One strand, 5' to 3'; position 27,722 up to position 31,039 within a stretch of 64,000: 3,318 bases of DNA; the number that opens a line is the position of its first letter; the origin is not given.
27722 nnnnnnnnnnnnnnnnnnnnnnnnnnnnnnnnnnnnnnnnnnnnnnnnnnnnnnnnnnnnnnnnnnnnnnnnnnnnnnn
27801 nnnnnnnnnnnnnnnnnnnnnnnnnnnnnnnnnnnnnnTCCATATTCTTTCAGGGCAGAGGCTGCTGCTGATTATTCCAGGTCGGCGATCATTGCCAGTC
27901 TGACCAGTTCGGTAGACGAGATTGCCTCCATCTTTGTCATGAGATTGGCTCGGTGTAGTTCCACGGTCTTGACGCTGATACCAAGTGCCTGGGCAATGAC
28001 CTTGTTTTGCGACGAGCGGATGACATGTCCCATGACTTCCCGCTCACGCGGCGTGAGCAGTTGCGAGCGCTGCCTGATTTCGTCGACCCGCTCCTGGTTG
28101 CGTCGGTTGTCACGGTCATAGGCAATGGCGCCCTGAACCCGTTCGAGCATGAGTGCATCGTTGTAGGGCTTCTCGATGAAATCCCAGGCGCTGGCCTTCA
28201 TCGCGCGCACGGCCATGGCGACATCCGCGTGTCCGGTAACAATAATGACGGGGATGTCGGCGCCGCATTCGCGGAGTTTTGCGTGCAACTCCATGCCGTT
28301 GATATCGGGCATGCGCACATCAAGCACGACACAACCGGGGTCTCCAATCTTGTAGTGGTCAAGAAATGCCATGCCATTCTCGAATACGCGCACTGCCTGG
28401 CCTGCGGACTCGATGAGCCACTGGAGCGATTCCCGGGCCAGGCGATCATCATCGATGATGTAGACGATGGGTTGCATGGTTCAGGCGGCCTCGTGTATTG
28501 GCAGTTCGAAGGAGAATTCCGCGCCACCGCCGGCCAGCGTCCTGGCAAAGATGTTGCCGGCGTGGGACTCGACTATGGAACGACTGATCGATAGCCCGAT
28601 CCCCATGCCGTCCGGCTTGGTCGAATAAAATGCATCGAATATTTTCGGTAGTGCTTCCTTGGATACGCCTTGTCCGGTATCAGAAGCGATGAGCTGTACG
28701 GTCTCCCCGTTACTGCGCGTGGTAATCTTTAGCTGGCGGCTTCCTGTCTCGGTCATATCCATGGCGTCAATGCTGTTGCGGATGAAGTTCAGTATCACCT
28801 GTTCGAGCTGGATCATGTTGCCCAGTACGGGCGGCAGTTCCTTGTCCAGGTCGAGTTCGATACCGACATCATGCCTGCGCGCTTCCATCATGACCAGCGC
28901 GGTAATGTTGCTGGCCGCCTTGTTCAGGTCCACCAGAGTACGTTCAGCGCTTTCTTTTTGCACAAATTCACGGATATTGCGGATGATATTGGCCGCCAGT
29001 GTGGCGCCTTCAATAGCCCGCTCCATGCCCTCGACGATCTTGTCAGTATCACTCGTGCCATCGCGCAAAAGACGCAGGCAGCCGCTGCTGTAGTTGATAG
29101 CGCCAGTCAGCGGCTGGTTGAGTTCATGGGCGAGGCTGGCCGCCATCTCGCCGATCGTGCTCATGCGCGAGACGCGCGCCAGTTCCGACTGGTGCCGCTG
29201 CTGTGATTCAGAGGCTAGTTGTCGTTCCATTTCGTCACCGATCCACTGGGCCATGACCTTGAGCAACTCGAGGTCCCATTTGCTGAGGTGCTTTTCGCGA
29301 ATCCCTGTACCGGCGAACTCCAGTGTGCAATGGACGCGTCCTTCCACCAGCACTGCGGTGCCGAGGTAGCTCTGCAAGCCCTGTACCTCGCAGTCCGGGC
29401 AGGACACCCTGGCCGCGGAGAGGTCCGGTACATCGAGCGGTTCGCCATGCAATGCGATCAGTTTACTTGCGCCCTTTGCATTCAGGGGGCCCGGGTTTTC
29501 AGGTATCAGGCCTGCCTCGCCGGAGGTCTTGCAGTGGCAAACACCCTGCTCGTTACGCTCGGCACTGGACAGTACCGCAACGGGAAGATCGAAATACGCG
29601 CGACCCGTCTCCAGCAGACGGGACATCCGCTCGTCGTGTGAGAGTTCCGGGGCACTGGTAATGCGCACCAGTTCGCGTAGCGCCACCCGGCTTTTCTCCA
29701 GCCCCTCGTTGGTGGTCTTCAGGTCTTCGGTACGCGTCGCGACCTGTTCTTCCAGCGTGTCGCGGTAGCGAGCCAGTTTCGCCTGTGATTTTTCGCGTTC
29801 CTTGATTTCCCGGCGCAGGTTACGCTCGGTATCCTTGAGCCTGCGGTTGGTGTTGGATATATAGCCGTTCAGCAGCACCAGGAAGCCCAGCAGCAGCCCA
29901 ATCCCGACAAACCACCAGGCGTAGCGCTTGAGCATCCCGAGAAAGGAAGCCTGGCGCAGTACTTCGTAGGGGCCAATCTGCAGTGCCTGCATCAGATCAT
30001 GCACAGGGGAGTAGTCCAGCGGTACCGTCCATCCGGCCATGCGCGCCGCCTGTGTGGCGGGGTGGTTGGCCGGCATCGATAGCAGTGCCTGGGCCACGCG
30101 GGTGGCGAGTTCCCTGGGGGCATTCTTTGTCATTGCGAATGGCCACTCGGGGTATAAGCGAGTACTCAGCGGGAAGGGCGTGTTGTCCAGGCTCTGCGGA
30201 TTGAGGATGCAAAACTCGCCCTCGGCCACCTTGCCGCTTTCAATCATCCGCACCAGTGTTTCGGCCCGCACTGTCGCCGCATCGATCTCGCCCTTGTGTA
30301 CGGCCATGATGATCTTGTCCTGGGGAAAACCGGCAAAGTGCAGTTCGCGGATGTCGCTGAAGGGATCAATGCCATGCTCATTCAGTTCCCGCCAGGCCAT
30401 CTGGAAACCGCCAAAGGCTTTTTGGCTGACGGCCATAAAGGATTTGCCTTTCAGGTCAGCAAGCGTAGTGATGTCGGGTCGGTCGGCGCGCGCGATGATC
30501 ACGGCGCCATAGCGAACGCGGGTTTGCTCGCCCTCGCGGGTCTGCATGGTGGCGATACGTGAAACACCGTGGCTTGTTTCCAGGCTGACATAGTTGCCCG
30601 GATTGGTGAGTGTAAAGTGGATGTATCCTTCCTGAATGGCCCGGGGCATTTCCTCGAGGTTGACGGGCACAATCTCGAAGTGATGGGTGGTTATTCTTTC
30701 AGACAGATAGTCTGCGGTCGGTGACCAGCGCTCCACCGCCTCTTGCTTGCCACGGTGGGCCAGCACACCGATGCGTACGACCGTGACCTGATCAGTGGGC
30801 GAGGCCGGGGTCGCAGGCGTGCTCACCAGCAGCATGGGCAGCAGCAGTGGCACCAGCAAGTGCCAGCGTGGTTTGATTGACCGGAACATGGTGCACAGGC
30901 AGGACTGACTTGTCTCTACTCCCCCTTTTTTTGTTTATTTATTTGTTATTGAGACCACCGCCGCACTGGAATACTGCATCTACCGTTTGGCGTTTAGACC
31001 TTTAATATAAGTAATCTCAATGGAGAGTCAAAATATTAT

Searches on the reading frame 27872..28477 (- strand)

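Call 51: search_protein_families(library=pfam, proteins=[window:27872-28477:-], max_evalue=0.00001)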
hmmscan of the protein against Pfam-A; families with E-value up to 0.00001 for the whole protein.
window:27872-28477:- (201 aa): 2 families
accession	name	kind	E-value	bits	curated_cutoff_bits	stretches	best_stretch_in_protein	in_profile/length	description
PF00072.30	Response_reg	-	1.5e-29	102.9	30.2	1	5-114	1-110/111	Response regulator receiver domain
PF00196.25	GerE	-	7.2e-17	61.2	23.5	1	140-195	2-57/57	Bacterial regulatory proteins, luxR family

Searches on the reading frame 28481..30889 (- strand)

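Call 12: search_protein_families(library=pfam, proteins=[window:28481-30889:-], max_evalue=0.0001)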
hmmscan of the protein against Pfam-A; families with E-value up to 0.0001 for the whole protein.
window:28481-30889:- (802 aa): 4 families
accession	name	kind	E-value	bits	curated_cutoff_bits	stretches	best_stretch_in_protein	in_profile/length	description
PF12974.12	Phosphonate-bd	-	1.4e-42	146.2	27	1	40-288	1-235/242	ABC transporter, phosphonate, periplasmic substrate-binding protein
PF02518.31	HATPase_c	-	8.8e-21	74.9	26.4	1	693-798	4-109/111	Histidine kinase-, DNA gyrase B-, and HSP90-like ATPase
PF00512.31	HisKA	-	8.5e-08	32.6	26.9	1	580-647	3-65/66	His Kinase A (phospho-acceptor) domain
PF01590.32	GAF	-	1.4e-05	26.1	22.4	1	420-551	4-130/133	GAF domain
